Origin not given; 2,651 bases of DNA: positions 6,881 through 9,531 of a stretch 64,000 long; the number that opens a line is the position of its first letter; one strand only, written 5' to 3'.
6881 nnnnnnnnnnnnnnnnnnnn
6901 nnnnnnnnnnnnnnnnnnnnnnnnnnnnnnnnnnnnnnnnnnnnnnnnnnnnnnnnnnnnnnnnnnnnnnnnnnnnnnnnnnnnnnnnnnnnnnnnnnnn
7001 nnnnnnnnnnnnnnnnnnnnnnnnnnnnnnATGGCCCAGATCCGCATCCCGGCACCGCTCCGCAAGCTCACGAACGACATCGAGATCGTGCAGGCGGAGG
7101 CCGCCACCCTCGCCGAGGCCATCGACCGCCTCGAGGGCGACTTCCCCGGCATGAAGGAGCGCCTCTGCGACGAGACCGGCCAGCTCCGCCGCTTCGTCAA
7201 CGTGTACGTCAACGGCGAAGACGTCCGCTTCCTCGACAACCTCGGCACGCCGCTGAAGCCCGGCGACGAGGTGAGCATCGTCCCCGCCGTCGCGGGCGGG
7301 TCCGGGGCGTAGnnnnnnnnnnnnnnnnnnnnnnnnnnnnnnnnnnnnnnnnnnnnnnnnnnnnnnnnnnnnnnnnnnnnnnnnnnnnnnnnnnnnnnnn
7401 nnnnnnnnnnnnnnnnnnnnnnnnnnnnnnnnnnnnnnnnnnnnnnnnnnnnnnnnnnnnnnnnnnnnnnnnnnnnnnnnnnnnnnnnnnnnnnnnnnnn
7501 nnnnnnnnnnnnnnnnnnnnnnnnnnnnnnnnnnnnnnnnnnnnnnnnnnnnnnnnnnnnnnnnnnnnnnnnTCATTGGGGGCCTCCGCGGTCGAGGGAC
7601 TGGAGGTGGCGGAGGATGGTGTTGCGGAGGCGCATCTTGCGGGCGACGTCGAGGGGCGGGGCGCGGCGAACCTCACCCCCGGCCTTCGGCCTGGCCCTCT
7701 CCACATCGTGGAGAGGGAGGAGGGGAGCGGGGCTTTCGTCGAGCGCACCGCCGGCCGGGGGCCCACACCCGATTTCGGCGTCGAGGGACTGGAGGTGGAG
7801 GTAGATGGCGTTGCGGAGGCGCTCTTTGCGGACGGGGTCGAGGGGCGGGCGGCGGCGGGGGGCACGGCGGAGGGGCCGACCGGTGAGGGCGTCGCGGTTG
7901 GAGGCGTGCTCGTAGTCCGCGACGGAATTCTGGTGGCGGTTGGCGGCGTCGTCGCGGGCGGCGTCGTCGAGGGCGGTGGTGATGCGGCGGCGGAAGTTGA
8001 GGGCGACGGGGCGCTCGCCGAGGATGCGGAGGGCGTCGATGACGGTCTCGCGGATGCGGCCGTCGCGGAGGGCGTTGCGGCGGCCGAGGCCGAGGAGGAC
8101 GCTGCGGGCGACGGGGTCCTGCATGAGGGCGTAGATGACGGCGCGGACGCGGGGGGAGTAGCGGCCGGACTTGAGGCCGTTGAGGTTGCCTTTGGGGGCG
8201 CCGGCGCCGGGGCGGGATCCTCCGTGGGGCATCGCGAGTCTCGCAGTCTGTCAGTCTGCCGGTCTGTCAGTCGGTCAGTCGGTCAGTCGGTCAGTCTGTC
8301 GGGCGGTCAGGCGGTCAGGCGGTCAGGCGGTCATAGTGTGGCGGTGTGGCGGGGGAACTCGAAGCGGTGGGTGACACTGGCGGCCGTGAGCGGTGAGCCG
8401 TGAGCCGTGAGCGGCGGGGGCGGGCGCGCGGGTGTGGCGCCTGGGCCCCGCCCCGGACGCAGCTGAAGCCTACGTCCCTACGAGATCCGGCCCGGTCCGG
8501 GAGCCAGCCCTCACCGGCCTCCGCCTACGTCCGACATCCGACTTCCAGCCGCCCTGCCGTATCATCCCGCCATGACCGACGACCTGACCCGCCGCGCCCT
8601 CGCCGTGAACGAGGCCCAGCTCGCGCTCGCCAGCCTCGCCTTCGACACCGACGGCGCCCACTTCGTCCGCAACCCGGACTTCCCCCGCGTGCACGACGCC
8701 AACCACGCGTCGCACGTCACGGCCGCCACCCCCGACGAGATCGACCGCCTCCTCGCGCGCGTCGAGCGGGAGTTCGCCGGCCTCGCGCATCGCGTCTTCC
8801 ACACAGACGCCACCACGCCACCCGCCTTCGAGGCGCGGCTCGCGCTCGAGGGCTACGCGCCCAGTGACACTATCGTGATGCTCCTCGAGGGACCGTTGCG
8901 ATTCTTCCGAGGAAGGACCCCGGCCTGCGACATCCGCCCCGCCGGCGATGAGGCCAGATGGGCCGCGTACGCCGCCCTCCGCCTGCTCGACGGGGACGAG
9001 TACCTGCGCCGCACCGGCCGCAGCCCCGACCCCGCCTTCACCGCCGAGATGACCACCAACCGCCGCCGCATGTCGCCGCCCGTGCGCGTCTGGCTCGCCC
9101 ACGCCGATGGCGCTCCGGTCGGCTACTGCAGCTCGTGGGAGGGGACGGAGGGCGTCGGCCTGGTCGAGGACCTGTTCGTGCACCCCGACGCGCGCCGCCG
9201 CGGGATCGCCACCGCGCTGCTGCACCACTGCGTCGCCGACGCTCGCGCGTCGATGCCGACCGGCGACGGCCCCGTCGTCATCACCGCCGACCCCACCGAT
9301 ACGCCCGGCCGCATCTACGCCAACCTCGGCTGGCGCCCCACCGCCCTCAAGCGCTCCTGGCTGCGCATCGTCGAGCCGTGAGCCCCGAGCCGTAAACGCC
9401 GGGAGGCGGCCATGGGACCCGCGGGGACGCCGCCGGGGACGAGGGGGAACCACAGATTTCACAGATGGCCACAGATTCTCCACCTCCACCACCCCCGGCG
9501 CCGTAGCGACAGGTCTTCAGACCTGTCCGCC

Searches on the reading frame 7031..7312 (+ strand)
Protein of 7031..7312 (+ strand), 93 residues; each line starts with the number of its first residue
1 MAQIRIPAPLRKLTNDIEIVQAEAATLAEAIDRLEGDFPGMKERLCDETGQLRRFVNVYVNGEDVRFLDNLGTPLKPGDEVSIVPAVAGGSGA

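Call 7: search_protein_families(library=pfam, proteins=[window:7031-7312:+], max_evalue=0.1)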
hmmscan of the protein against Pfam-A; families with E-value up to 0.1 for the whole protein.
window:7031-7312:+ (93 aa): 2 families
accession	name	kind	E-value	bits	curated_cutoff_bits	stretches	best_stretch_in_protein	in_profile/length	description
PF02597.26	ThiS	-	2.1e-19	70.2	22.5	1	4-90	1-76/76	ThiS family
PF06805.18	Lambda_tail_I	-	0.0017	19.1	23.8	1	22-90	23-83/83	Bacteriophage lambda tail assembly protein I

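Call 59: find_related_loci(query=window:7031-7309:+, collection=metagenome_contigs, flank=10000)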
Query window:7031-7309:+ (93 aa) in metagenome_contigs; peptide patterns used: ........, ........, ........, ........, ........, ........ (x = any residue, [..] = any of these).
600 stretches matched a pattern (row limit reached: there are more); 178 encode a relative of the query (tblastn E <= 1e-3); the best 80 are kept; 80 distinct loci.
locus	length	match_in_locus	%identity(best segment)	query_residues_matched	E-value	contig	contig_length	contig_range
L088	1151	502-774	84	1-91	1e-52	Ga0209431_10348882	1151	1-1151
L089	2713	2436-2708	80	1-91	2e-47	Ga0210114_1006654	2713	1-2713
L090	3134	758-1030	79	1-91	3e-46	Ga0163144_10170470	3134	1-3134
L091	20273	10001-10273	78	1-91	3e-45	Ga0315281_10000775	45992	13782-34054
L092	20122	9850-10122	76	1-91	2e-45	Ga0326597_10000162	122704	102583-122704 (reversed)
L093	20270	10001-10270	73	1-90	7e-43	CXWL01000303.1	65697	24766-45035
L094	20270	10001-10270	84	1-90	2e-42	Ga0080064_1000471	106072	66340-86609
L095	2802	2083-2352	83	1-90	6e-42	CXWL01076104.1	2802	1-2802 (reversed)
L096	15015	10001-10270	74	1-90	8e-42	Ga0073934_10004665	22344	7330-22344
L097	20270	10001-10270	73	1-90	2e-41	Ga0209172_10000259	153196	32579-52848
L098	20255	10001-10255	72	1-85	2e-41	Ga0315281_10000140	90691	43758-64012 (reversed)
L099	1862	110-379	72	1-90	4e-41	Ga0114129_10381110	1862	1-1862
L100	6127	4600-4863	72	3-90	6e-41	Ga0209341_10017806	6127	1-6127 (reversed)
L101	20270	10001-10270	72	3-91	1e-39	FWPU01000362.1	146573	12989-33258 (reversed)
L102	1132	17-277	71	4-90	1e-40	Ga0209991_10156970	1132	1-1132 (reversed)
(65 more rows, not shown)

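Call 68: find_encoding_contigs(protein=window:7031-7312:+, flank=10000, max_places=8)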
Protein window:7031-7312:+ (93 aa): 1 contig read that carries it; 1 place shown.
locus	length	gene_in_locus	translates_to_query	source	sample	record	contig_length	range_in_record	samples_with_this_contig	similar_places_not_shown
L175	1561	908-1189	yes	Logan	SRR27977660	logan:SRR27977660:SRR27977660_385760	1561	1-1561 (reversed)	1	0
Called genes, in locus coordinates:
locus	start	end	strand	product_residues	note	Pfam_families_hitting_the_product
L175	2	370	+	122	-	?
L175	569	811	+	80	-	PF09383:NIL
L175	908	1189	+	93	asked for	PF02597:ThiS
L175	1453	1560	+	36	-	?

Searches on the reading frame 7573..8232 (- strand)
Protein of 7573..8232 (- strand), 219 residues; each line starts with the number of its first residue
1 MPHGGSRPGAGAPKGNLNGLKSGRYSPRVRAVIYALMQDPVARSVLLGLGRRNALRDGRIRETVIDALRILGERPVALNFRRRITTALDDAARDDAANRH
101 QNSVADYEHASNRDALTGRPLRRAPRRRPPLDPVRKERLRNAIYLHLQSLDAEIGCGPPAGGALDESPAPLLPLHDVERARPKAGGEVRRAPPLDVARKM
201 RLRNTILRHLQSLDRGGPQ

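Call 7: search_protein_families(library=pfam, proteins=[window:7573-8232:-], max_evalue=0.1)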
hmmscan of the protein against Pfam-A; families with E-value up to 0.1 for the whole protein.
window:7573-8232:- (219 aa): 0 families

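Call 12: search_protein_families(library=phrogs, proteins=[window:7573-8232:-], max_evalue=1)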
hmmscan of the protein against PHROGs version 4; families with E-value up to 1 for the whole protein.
window:7573-8232:- (219 aa): 0 families

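Call 13: search_protein_families(library=ncbifam, proteins=[window:7573-8232:-], max_evalue=1)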
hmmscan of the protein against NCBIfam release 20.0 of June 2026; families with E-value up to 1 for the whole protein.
window:7573-8232:- (219 aa): 1 family
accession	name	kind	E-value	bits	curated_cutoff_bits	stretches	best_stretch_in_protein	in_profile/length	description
NF040601.1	TerS_not_xtmA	equivalog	0.19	11.3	120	1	5-26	81-102/233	phage terminase small subunit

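Call 69: find_encoding_contigs(protein=window:7573-8232:-, flank=10000, max_places=8)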
Protein window:7573-8232:- (219 aa): no gene with exactly this product is on record in the collection.

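Call 81: search_protein_families(library=padloc, proteins=[window:7573-8232:-], max_evalue=0.001)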
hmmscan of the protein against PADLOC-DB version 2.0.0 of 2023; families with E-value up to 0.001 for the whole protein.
window:7573-8232:- (219 aa): 0 families

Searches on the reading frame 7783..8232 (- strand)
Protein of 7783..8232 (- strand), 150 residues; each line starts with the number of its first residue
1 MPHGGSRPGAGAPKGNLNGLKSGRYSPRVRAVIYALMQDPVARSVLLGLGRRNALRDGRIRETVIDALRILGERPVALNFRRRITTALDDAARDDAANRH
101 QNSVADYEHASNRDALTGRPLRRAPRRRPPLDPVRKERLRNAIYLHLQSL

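Call 44: predict_structure(alignment_id=A4)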
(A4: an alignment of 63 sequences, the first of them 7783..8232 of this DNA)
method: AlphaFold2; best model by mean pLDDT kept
length: 150 residues; sequences in the alignment: 63
mean_pLDDT: 77.1   pTM: 0.37
mean pLDDT of the five models: 77.1, 75.2, 74.3, 71.9, 68.2
residues with pLDDT >= 90: 25; 70-90: 83; 50-70: 38; < 50: 4
segments of 3 or more residues with pLDDT < 50: none
pLDDT, mean of each block of 10 residues (from residue 1): 62 51 66 81 84 79 75 67 83 89 91 94 73 84 77
secondary structure, 60 per line:
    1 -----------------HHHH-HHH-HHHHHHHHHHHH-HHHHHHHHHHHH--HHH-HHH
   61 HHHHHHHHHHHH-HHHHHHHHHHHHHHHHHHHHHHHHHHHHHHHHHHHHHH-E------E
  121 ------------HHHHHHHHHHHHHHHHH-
elements in order: H18-21 H27-38 H40-51 H58-72 H74-111 H133-149

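Call 47: fold_search(model_id=the predicted structure, library=viral)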
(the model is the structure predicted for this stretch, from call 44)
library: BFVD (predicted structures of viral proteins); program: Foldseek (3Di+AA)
matches with E <= 10: 5; with E <= 0.001: 0
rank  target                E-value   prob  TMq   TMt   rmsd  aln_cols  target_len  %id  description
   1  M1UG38                2.1e+00  0.04  0.19  0.14  24.9       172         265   13  Uncharacterized protein [Synechococcus phage S-SSM4]
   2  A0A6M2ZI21            3.6e+00  0.04  0.21  0.10  25.7       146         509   15  Virion protein [Synechococcus phage S-SCSM1]
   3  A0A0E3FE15            5.3e+00  0.09  0.24  0.19  10.2        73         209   19  Uncharacterized protein [Synechococcus phage ACG-2014a]
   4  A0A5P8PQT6            6.1e+00  0.02  0.20  0.18  18.4       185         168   14  Uncharacterized protein [Pseudomonas phage Quinobequin-P09]
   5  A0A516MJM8            9.0e+00  0.02  0.15  0.09  16.5        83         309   23  (no name in the UniProt tables at hand)

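Call 48: fold_search(model_id=the predicted structure, library=pdb)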
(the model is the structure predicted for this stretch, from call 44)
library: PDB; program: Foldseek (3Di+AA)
matches with E <= 10: 0; with E <= 0.001: 0
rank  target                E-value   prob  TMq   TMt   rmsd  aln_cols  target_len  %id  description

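Call 79: search_protein_representatives(alignment_id=A4)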
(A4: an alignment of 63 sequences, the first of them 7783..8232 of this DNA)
Query: 63 sequences, 182 profile positions. Proteins with E-value up to 0.001 (for the whole library): 872; up to 1e-10: 540; up to 1e-30: 23. The best 150 are listed.
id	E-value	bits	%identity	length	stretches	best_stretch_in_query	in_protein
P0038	2.5e-53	198.1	-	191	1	1-177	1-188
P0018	2.3e-49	185.2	-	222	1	1-173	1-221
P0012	6.9e-46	173.9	-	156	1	1-140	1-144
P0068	8.5e-46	173.6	-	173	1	1-149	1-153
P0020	1.9e-42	162.6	-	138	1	1-122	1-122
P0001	3.0e-41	158.8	-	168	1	1-135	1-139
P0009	4.0e-41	158.3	-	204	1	1-152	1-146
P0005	4.1e-41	158.3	-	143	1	1-139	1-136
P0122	1.9e-40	156.1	-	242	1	1-140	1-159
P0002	7.9e-40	154.1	-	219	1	1-139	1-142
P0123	2.5e-39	152.5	-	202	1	3-168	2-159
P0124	5.1e-39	151.5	-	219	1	1-144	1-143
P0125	3.5e-38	148.7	-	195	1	1-155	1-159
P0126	2.1e-36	143.0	-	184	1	2-140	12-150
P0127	2.9e-36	142.5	-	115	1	1-104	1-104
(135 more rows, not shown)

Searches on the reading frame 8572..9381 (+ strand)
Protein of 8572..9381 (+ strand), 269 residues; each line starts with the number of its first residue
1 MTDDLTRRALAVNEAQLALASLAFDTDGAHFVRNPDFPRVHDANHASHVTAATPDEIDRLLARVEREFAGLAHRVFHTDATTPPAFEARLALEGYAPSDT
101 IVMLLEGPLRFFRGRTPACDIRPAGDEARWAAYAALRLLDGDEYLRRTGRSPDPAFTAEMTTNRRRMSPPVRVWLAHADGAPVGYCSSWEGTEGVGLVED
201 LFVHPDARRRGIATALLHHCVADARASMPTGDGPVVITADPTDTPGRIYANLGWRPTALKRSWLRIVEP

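Call 7: search_protein_families(library=pfam, proteins=[window:8572-9381:+], max_evalue=0.1)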
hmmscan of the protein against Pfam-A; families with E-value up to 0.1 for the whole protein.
window:8572-9381:+ (269 aa): 7 families
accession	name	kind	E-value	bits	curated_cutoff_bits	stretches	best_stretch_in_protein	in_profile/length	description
PF00583.31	Acetyltransf_1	-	5e-12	46.6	20.7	1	162-226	22-90/116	Acetyltransferase (GNAT) family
PF13508.13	Acetyltransf_7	-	1.1e-11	45.4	27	1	172-255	4-83/84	Acetyltransferase (GNAT) domain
PF13673.13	Acetyltransf_10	-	3.6e-09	37.1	23.6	1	164-258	23-111/128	Acetyltransferase (GNAT) domain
PF13880.12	Acetyltransf_13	-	0.0021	18.3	22.8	1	198-222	7-31/69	ESCO1/2 acetyl-transferase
PF13480.13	Acetyltransf_6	-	0.0028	18.2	22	1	147-226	46-126/143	Acetyltransferase (GNAT) domain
PF13527.13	Acetyltransf_9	-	0.0086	16.5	25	1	196-255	73-125/127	Acetyltransferase (GNAT) domain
PF14542.12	Acetyltransf_CG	-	0.015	15.8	30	1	191-226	20-55/80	GCN5-related N-acetyl-transferase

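Call 13: search_protein_families(library=ncbifam, proteins=[window:8572-9381:+], max_evalue=1)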
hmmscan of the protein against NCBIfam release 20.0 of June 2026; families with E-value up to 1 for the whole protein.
window:8572-9381:+ (269 aa): 13 families
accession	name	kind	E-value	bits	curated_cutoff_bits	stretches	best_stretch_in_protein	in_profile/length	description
NF033083.0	AAC_3_I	equivalog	0.0013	19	200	1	198-256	80-136/145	AAC(3)-I family aminoglycoside N-acetyltransferase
TIGR03448.1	mycothiol_MshD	equivalog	0.0032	16.9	163.1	1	180-224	56-100/294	mycothiol synthase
NF043067.1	AAC_6p_group_E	equivalog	0.0033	17.3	140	1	193-225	68-100/140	aminoglycoside 6'-N-acetyltransferase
NF040501.1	resist_ArsN2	equivalog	0.0045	16.6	125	1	175-227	28-80/133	arsenic resistance N-acetyltransferase ArsN2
NF007338.0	PRK09831.1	equivalog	0.0049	17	146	1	173-225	58-105/150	GNAT family N-acetyltransferase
NF033374.6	AAC_6p_Id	exception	0.0068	16.4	320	1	194-231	75-112/149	aminoglycoside N-acetyltransferase AAC(6')-Id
TIGR01575.1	rimI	equivalog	0.0095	16.1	86.4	1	173-224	34-84/132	ribosomal protein S18-alanine N-acetyltransferase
NF000482.1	AAC_3_XI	exception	0.0099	15.7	300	1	194-248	74-125/148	aminoglycoside N-acetyltransferase AAC(3)-XI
NF038102.1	AAC_6p_III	exception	0.01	16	305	1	192-220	81-109/156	tobramycin N-acetyltransferase AAC(6')-III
NF002959.0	PRK03624.1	equivalog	0.014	15.1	124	1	167-220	45-97/147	GNAT family acetyltransferase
NF007853.0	PRK10562.1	equivalog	0.031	14.5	125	1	170-220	47-93/146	N-acetyltransferase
NF000224.3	AAC_6p_Acine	exception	0.046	13.7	225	1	192-221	72-101/146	AAC(6')-Ighjkrstuvwx family aminoglycoside N-acetyltransferase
NF005840.0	PRK07757.1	equivalog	0.056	13.4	154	1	174-226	45-97/153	N-acetyltransferase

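Call 81: search_protein_families(library=padloc, proteins=[window:8572-9381:+], max_evalue=0.001)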
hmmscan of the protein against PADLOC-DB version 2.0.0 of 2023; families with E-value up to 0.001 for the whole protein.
window:8572-9381:+ (269 aa): 0 families
